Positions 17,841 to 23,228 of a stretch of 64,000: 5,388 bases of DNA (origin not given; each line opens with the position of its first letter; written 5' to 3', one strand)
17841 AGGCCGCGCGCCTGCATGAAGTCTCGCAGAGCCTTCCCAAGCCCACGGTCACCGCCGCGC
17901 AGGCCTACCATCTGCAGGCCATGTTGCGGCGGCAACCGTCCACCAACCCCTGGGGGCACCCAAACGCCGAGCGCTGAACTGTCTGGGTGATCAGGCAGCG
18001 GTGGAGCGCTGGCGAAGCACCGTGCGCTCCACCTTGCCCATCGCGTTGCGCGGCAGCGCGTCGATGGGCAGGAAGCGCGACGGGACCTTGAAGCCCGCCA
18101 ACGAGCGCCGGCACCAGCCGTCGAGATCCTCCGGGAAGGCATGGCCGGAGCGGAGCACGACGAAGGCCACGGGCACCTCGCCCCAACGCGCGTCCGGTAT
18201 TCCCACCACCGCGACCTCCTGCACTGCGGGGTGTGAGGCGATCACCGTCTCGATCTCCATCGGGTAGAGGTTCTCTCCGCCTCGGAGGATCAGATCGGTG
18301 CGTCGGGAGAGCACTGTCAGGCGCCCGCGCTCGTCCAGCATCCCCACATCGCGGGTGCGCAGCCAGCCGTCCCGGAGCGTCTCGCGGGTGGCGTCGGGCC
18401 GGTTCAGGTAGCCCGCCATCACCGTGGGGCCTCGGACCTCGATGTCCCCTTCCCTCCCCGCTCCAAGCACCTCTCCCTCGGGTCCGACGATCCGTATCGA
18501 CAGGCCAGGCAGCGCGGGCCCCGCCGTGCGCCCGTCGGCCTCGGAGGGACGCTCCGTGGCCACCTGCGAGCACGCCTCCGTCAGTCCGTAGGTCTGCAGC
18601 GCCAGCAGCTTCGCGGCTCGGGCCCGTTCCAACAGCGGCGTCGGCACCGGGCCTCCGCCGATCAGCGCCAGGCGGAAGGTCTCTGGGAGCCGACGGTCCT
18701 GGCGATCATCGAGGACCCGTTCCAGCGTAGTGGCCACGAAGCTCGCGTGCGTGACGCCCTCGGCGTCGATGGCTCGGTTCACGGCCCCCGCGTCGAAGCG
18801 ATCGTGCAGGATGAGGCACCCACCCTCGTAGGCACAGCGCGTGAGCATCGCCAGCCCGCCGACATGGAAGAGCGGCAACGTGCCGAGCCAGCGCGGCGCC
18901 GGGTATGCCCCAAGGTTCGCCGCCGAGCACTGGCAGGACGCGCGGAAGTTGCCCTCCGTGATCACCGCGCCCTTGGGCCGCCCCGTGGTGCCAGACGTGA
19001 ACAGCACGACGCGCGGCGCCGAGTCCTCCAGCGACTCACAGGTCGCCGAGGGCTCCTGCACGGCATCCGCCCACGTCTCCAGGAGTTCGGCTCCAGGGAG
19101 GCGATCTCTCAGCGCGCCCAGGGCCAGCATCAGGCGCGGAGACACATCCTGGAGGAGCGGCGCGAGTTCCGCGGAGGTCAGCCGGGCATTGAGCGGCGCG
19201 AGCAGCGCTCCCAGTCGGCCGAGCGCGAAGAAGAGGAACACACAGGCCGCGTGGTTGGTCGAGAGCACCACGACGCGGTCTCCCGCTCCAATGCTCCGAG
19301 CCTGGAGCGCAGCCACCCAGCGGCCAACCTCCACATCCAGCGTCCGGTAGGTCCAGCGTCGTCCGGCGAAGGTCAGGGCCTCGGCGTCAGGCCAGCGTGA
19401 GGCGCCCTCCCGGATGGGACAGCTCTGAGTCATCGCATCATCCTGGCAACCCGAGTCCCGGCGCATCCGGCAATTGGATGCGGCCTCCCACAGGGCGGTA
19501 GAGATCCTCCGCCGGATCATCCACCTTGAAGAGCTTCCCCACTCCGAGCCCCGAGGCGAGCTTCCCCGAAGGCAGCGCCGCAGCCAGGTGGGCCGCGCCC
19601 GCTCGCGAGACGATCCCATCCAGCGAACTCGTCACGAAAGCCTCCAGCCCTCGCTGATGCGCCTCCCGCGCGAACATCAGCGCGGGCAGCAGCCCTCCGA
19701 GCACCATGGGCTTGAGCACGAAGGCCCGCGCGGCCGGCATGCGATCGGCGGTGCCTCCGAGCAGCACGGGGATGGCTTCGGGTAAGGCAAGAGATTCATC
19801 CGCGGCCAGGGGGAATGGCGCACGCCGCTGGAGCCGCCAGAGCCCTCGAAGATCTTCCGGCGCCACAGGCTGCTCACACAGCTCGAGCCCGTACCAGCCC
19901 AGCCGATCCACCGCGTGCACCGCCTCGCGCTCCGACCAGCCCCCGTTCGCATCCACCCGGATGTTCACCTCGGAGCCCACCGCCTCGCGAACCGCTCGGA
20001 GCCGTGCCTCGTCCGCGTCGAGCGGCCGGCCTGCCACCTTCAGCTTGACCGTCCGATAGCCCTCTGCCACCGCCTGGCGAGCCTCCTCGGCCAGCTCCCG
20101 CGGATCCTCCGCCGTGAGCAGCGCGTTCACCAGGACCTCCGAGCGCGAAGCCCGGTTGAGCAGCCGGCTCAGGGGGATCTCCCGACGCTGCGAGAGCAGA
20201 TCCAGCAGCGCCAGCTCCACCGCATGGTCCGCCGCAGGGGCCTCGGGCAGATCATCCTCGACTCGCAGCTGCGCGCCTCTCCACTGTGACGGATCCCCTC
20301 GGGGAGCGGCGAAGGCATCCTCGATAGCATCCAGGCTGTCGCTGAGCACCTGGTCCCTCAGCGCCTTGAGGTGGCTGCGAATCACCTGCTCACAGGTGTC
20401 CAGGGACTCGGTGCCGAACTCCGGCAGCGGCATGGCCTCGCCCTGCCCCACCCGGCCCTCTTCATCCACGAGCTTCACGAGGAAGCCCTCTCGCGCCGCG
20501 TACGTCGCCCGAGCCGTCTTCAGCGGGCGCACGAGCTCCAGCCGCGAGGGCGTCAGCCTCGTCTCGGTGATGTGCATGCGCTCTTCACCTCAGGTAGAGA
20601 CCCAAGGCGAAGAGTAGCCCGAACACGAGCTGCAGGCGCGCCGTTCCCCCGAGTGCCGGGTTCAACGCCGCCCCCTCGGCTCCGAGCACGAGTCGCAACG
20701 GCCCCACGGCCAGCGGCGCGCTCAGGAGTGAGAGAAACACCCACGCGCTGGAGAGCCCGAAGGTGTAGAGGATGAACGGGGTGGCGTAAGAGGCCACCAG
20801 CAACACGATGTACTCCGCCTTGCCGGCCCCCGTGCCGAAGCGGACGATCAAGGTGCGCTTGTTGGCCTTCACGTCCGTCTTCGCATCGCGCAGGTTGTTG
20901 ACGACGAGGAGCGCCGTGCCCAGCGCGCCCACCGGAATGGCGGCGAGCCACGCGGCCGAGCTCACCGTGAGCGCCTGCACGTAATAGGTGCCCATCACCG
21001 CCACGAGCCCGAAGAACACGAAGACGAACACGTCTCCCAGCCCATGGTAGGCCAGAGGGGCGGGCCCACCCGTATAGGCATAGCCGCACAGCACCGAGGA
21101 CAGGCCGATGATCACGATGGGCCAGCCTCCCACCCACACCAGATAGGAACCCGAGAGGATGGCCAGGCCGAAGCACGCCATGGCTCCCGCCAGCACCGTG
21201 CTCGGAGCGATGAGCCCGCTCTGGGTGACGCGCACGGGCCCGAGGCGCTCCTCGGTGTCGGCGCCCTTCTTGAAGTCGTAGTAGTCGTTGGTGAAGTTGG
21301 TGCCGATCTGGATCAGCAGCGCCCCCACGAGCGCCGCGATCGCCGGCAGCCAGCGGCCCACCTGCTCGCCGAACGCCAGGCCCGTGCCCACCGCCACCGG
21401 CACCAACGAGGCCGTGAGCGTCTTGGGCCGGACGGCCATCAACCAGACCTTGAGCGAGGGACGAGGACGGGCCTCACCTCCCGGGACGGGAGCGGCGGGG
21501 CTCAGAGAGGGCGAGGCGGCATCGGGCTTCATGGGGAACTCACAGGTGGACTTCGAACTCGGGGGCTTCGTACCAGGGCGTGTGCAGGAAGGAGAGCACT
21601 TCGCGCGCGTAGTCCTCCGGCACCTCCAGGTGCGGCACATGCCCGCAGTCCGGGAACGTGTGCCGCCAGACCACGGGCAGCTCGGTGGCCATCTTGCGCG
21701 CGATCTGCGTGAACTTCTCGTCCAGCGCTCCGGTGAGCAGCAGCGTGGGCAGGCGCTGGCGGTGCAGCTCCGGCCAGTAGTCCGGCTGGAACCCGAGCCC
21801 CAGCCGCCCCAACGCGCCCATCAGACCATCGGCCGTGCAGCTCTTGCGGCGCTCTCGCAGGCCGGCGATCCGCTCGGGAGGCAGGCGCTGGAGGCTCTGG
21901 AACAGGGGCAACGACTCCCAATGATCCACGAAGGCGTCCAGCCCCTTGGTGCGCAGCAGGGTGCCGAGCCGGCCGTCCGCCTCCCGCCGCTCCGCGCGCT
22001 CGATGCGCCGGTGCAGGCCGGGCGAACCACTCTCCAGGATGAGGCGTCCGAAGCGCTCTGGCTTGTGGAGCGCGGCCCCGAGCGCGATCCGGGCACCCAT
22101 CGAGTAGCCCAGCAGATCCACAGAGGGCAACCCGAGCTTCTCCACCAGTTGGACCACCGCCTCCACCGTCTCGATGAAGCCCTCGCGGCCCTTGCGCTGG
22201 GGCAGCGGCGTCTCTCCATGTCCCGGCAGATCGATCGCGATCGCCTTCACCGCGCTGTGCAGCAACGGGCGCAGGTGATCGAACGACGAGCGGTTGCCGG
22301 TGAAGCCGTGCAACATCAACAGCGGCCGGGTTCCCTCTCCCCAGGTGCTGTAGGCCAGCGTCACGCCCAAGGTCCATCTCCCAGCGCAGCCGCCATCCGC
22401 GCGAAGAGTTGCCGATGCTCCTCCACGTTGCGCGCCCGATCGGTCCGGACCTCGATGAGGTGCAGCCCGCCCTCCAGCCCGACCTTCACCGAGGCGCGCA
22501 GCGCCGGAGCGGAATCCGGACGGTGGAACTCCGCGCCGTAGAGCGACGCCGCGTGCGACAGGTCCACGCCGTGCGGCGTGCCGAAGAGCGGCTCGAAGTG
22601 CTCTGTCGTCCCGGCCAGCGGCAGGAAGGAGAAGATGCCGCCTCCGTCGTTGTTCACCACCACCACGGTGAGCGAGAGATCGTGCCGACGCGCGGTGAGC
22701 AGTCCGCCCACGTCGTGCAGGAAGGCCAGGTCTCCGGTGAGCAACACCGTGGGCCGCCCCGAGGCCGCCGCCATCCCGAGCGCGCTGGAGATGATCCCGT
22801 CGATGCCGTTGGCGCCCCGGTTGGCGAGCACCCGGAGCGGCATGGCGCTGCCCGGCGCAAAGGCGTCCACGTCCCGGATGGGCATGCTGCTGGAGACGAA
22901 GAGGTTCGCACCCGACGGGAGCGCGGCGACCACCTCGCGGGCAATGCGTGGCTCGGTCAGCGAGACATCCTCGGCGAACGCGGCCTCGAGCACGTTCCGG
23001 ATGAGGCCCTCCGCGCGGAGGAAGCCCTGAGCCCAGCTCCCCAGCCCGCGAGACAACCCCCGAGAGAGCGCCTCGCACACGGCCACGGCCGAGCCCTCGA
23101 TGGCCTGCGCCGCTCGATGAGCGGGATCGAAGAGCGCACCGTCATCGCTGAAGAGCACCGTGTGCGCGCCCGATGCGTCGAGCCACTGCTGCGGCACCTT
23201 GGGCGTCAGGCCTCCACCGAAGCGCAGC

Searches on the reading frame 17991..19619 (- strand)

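Call 9: search_protein_families(library=pfam, proteins=[window:17991-19619:-], max_evalue=0.001)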
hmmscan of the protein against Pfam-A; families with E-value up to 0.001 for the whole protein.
window:17991-19619:- (542 aa): 2 families
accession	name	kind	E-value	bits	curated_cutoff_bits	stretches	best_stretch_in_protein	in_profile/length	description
PF00501.34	AMP-binding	-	5.6e-66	223.3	29.9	1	70-405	2-384/384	AMP-binding enzyme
PF13193.12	AMP-binding_C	-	2.1e-22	80.2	24.5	1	455-529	1-76/76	AMP-binding enzyme C-terminal domain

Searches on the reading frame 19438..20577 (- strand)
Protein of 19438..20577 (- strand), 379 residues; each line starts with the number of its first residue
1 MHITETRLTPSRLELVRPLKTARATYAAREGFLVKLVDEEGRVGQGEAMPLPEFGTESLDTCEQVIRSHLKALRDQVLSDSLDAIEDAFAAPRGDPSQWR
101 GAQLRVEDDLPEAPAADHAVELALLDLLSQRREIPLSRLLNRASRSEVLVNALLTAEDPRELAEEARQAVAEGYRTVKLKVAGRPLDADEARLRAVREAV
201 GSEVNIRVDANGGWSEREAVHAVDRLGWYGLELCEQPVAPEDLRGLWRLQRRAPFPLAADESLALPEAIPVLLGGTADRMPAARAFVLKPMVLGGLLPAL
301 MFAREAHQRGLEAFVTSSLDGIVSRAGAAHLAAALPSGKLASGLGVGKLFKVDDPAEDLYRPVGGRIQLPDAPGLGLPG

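Call 9: search_protein_families(library=pfam, proteins=[window:19438-20577:-], max_evalue=0.001)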
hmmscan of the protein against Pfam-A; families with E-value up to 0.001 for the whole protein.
window:19438-20577:- (379 aa): 3 families
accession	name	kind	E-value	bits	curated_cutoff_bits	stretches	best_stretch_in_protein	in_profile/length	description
PF13378.12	MR_MLE_C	-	5e-42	144.5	29.4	1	161-377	1-213/219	Enolase C-terminal domain-like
PF02746.21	MR_MLE_N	-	2e-07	31.6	22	1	5-140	3-116/117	Mandelate racemase / muconate lactonizing enzyme, N-terminal domain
PF21508.2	MenC_N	-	2.4e-07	31.2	27.3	1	26-75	24-72/94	MenC, N-terminal domain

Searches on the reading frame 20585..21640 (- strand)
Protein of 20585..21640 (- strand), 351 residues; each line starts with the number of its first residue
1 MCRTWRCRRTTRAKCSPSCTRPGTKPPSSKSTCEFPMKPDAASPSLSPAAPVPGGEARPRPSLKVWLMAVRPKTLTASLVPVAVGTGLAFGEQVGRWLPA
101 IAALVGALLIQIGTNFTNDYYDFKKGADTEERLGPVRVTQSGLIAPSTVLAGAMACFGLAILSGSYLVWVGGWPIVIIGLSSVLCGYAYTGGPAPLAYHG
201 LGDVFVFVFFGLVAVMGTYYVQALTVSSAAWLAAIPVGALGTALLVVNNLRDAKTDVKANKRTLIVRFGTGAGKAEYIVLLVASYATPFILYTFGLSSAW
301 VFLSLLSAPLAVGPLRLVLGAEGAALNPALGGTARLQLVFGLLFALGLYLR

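Call 9: search_protein_families(library=pfam, proteins=[window:20585-21640:-], max_evalue=0.001)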
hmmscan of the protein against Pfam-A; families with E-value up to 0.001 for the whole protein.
window:20585-21640:- (351 aa): 1 family
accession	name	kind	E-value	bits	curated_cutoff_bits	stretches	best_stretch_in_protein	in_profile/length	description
PF01040.23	UbiA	-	1.9e-34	119.5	34.2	1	79-313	2-226/250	UbiA prenyltransferase family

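Call 53: search_protein_families(library=ncbifam, proteins=[window:20585-21640:-], max_evalue=0.00001)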
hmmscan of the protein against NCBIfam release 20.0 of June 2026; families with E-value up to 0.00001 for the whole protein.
window:20585-21640:- (351 aa): 11 families
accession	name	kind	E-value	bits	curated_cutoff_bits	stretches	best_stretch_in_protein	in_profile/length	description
NF004751.0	PRK06080.1-3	equivalog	2.5e-106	355.5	264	1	62-350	9-295/296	1,4-dihydroxy-2-naphthoate polyprenyltransferase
TIGR00751.1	menA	equivalog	1.7e-68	231.1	102.15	1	71-347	1-284/284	1,4-dihydroxy-2-naphthoate octaprenyltransferase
NF004749.0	PRK06080.1-1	equivalog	7.9e-63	212.4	277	1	61-350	17-307/311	1,4-dihydroxy-2-naphthoate polyprenyltransferase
NF004750.0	PRK06080.1-2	equivalog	2e-62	211.2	346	1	62-350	5-300/301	1,4-dihydroxy-2-naphthoate polyprenyltransferase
NF004754.0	PRK06080.1-6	equivalog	5.3e-50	170.5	522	1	64-350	10-303/308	1,4-dihydroxy-2-naphthoate polyprenyltransferase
NF004753.0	PRK06080.1-5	equivalog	5.5e-38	130.9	555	1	66-350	14-305/312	1,4-dihydroxy-2-naphthoate polyprenyltransferase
NF009926.0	PRK13387.1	equivalog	2.3e-36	125.5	316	1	62-309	2-270/317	1,4-dihydroxy-2-naphthoate polyprenyltransferase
TIGR02235.1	menA_cyano-plnt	equivalog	4.6e-33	114.7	225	1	65-349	1-284/285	2-carboxy-1,4-naphthoquinone phytyltransferase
NF004617.0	PRK05951.1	equivalog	3.3e-29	102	239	1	98-347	50-296/306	prenyltransferase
NF004752.0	PRK06080.1-4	subfamily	3.2e-23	82.8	289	1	63-310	3-258/300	1,4-dihydroxy-2-naphthoate polyprenyltransferase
NF009523.0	PRK12884.1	equivalog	1.8e-09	37.2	269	1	79-300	20-227/279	prenyltransferase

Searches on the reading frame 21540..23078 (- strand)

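Call 23: search_protein_families(library=pfam, proteins=[window:21540-23078:-], max_evalue=0.01)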
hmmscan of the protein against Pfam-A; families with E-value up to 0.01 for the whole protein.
window:21540-23078:- (512 aa): 5 families
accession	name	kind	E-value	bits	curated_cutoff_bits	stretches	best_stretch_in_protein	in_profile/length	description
PF12697.13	Abhydrolase_6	-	3.3e-22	80.7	26.3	1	253-492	1-216/217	Alpha/beta hydrolase family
PF00561.26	Abhydrolase_1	-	5.9e-21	75.7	25.8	1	252-485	2-243/245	alpha/beta hydrolase fold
PF12146.15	Hydrolase_4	-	4.8e-09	36.3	27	1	253-467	7-217/239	Serine aminopeptidase, S33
PF00975.26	Thioesterase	-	9.2e-06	26.5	26.4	1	251-339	1-87/226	Thioesterase domain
PF00756.26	Esterase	-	0.0013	19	22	1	321-351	118-148/251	Putative esterase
